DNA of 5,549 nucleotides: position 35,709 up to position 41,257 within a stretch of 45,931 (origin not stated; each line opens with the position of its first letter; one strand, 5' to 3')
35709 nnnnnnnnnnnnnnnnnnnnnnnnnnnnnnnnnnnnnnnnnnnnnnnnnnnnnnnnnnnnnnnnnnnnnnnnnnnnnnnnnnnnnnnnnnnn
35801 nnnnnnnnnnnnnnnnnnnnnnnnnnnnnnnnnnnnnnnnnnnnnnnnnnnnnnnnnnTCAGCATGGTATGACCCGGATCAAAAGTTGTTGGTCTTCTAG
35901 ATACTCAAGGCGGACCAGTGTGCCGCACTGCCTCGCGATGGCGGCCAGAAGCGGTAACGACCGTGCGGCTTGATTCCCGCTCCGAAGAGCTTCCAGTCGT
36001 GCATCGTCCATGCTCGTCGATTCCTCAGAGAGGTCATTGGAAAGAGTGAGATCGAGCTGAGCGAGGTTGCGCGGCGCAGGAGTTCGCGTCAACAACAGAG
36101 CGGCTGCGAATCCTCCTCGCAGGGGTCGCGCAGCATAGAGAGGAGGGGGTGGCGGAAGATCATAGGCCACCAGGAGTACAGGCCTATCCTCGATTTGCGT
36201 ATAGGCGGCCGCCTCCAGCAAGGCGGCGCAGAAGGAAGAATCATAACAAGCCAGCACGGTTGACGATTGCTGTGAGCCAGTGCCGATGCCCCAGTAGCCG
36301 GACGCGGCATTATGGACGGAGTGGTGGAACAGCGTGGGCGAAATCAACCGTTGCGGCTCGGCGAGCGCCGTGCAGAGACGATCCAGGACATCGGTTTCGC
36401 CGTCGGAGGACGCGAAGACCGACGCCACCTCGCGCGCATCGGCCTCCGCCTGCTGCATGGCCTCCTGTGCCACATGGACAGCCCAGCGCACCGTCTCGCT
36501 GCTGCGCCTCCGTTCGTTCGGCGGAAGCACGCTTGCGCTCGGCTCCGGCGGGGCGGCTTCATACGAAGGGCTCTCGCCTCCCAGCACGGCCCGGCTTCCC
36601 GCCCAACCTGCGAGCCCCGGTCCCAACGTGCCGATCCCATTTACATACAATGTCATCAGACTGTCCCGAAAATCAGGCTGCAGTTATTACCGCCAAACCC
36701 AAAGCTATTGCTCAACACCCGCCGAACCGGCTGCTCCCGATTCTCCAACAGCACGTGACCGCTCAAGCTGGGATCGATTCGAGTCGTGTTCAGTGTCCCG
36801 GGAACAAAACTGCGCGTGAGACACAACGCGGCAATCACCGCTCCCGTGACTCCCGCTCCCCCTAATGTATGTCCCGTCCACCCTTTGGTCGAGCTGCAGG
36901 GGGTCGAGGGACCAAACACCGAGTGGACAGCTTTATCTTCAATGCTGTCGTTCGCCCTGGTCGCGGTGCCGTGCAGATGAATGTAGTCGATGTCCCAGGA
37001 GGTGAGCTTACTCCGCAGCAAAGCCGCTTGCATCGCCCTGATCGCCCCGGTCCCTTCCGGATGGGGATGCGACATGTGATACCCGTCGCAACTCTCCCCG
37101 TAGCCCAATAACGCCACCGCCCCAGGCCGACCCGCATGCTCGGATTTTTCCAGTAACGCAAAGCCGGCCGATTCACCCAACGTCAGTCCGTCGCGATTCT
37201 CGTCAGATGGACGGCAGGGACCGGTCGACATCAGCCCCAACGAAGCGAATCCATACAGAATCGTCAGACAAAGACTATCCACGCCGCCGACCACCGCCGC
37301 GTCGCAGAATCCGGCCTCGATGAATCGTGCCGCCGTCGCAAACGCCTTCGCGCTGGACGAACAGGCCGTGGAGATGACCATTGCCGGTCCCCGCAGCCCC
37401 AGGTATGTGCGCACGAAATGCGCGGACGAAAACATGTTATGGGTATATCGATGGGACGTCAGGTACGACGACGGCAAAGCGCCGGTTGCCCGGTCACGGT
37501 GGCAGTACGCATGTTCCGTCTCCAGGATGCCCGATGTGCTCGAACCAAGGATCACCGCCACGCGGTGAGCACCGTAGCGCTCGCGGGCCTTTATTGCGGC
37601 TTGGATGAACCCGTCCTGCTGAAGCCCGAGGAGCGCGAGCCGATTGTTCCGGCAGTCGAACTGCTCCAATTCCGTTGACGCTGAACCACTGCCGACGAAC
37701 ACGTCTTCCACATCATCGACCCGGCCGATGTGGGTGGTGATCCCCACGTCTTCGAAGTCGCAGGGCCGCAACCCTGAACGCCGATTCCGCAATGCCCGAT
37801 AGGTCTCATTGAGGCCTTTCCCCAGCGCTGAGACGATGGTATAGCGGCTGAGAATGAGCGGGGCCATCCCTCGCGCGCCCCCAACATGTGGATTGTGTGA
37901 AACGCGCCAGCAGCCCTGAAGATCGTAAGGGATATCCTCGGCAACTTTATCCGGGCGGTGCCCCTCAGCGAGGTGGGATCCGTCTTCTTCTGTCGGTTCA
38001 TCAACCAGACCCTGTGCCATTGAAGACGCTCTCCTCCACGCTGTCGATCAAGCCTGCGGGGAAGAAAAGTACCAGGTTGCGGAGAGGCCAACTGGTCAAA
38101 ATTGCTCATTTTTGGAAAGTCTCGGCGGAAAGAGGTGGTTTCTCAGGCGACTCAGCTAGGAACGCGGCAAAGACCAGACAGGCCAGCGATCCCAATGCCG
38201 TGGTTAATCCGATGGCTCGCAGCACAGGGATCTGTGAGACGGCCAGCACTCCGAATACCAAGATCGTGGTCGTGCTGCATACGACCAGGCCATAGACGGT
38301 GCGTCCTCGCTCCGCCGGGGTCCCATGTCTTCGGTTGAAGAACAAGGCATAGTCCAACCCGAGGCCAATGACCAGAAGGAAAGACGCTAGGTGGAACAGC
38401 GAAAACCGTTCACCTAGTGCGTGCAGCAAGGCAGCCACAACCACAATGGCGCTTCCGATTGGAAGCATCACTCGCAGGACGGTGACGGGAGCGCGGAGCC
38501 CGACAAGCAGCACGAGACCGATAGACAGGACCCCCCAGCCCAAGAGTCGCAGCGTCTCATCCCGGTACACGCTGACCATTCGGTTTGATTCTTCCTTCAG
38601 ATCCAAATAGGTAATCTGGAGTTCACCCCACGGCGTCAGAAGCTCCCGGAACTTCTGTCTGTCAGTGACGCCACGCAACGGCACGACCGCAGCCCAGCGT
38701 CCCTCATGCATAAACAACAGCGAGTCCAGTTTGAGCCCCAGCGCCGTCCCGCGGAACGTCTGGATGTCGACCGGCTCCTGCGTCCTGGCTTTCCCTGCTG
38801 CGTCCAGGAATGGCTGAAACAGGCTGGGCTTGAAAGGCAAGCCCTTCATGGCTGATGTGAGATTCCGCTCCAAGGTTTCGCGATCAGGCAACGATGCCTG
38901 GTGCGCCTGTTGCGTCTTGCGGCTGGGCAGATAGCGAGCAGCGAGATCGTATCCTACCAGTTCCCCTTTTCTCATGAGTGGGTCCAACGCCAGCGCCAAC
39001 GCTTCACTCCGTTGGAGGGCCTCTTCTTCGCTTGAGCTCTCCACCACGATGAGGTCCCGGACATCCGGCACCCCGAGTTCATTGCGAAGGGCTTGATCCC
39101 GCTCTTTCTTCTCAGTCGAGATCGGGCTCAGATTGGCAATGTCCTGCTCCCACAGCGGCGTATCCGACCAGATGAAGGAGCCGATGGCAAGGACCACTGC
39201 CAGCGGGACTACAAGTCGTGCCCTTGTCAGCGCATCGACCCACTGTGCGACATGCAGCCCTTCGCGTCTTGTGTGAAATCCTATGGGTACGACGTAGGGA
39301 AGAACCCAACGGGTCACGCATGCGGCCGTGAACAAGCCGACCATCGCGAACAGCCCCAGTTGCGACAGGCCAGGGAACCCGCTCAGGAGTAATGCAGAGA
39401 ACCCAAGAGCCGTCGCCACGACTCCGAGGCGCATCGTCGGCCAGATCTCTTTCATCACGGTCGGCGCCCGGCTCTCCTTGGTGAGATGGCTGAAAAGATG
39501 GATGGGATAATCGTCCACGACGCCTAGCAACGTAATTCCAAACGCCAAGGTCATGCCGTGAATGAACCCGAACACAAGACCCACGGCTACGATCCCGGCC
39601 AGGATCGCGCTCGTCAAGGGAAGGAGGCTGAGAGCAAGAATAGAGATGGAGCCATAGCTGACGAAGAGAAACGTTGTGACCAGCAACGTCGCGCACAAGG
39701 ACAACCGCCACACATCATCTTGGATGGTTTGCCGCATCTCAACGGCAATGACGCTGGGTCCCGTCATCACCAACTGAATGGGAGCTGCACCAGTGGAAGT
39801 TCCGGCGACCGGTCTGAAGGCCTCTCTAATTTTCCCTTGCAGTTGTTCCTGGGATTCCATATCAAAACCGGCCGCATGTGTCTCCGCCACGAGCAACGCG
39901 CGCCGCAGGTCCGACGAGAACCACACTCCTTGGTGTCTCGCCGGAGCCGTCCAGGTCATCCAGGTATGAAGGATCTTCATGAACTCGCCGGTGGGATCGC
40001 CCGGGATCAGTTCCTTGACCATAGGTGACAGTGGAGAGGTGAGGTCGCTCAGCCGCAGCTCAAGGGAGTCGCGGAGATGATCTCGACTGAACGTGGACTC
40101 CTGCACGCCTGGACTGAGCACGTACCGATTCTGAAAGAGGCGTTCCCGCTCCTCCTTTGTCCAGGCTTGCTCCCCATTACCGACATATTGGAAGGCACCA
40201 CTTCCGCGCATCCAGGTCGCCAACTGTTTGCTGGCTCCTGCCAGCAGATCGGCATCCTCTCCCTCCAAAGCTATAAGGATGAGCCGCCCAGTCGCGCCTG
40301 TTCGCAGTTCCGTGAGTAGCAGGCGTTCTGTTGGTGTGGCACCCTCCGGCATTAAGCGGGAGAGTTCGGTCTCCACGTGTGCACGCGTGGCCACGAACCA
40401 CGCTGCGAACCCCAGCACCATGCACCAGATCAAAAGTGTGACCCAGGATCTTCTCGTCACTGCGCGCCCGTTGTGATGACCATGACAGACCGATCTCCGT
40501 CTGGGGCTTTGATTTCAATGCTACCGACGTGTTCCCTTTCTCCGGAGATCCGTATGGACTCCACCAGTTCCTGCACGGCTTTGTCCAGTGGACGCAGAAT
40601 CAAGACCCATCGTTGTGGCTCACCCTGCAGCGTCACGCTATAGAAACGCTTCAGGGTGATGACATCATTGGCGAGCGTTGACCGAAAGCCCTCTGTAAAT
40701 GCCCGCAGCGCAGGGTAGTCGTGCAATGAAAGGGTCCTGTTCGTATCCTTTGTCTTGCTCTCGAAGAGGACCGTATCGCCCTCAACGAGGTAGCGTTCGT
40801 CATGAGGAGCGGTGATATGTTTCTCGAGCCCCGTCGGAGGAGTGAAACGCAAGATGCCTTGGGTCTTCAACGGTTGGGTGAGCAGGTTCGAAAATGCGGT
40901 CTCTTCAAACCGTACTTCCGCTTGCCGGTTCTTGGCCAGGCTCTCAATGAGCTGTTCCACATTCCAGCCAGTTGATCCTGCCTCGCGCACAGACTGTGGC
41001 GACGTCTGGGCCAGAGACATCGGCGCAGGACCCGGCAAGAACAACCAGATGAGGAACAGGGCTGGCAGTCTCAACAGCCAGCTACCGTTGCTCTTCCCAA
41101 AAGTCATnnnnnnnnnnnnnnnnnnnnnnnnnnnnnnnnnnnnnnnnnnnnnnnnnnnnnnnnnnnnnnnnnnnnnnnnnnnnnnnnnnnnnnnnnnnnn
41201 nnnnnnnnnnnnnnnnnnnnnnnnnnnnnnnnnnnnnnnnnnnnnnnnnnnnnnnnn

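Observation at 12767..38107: Thirteen dispersed copies of a near-invariant 18-19 bp element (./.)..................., phased to a -10-like hexamer: candidate class-II Crp/Fnr-type stress promoter family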

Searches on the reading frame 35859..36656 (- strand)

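Call 19: search_protein_families(library=pfam, proteins=[window:35859-36656:-], max_evalue=0.001)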
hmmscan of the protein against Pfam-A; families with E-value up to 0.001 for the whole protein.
window:35859-36656:- (265 aa): 1 family
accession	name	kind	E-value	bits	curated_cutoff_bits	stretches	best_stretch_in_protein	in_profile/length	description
PF13723.12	Ketoacyl-synt_2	-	3.4e-31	109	25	1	33-221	11-185/223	Beta-ketoacyl synthase, N-terminal domain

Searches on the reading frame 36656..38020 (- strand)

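Call 7: search_protein_families(library=pfam, proteins=[window:36656-38020:-], max_evalue=0.01)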
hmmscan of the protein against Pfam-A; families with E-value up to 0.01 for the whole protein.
window:36656-38020:- (454 aa): 3 families
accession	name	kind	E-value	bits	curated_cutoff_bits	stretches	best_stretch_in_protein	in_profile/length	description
PF00109.32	ketoacyl-synt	-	1.4e-28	100.7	20.8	1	63-296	12-252/252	Beta-ketoacyl synthase, N-terminal domain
PF02801.28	Ketoacyl-synt_C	-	2.3e-27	95.8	20.8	1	304-412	4-118/119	Beta-ketoacyl synthase, C-terminal domain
PF00108.29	Thiolase_N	-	1.9e-05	24.7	26.4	1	210-250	75-115/260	Thiolase, N-terminal domain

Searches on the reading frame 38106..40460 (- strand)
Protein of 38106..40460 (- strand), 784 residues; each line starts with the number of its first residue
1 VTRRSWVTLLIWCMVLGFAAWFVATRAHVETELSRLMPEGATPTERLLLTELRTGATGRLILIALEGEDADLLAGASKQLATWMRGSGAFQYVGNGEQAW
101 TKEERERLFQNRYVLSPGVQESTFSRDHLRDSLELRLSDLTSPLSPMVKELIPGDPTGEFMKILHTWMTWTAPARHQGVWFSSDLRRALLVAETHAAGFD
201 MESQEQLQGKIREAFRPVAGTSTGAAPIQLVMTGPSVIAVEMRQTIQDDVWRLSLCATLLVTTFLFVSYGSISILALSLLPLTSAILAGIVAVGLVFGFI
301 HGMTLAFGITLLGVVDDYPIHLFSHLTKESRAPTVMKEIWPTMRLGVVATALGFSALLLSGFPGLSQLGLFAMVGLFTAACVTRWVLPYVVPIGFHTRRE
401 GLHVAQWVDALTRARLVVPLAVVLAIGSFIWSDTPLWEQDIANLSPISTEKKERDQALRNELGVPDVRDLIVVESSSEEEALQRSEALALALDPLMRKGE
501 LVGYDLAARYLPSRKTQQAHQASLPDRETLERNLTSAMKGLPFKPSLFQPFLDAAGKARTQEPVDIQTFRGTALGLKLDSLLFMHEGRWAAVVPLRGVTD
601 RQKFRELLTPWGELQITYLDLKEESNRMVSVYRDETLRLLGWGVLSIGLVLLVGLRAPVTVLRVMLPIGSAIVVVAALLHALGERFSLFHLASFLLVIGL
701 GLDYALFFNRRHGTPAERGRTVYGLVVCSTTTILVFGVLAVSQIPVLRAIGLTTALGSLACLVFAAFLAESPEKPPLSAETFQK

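Call 19: search_protein_families(library=pfam, proteins=[window:38106-40460:-], max_evalue=0.001)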
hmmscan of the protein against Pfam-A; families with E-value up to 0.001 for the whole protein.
window:38106-40460:- (784 aa): 1 family
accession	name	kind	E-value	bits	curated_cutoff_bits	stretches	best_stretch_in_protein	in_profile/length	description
PF03176.21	MMPL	-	1.7e-08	34.3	20.5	1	179-391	79-299/333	MMPL family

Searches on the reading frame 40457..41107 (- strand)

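Call 19: search_protein_families(library=pfam, proteins=[window:40457-41107:-], max_evalue=0.001)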
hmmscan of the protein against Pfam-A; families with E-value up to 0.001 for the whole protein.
window:40457-41107:- (216 aa): 1 family
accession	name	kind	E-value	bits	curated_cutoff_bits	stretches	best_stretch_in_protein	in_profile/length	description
PF19574.5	LolA_3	-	5.3e-19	68.7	23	1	48-211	7-169/192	Outer membrane lipoprotein carrier protein LolA-like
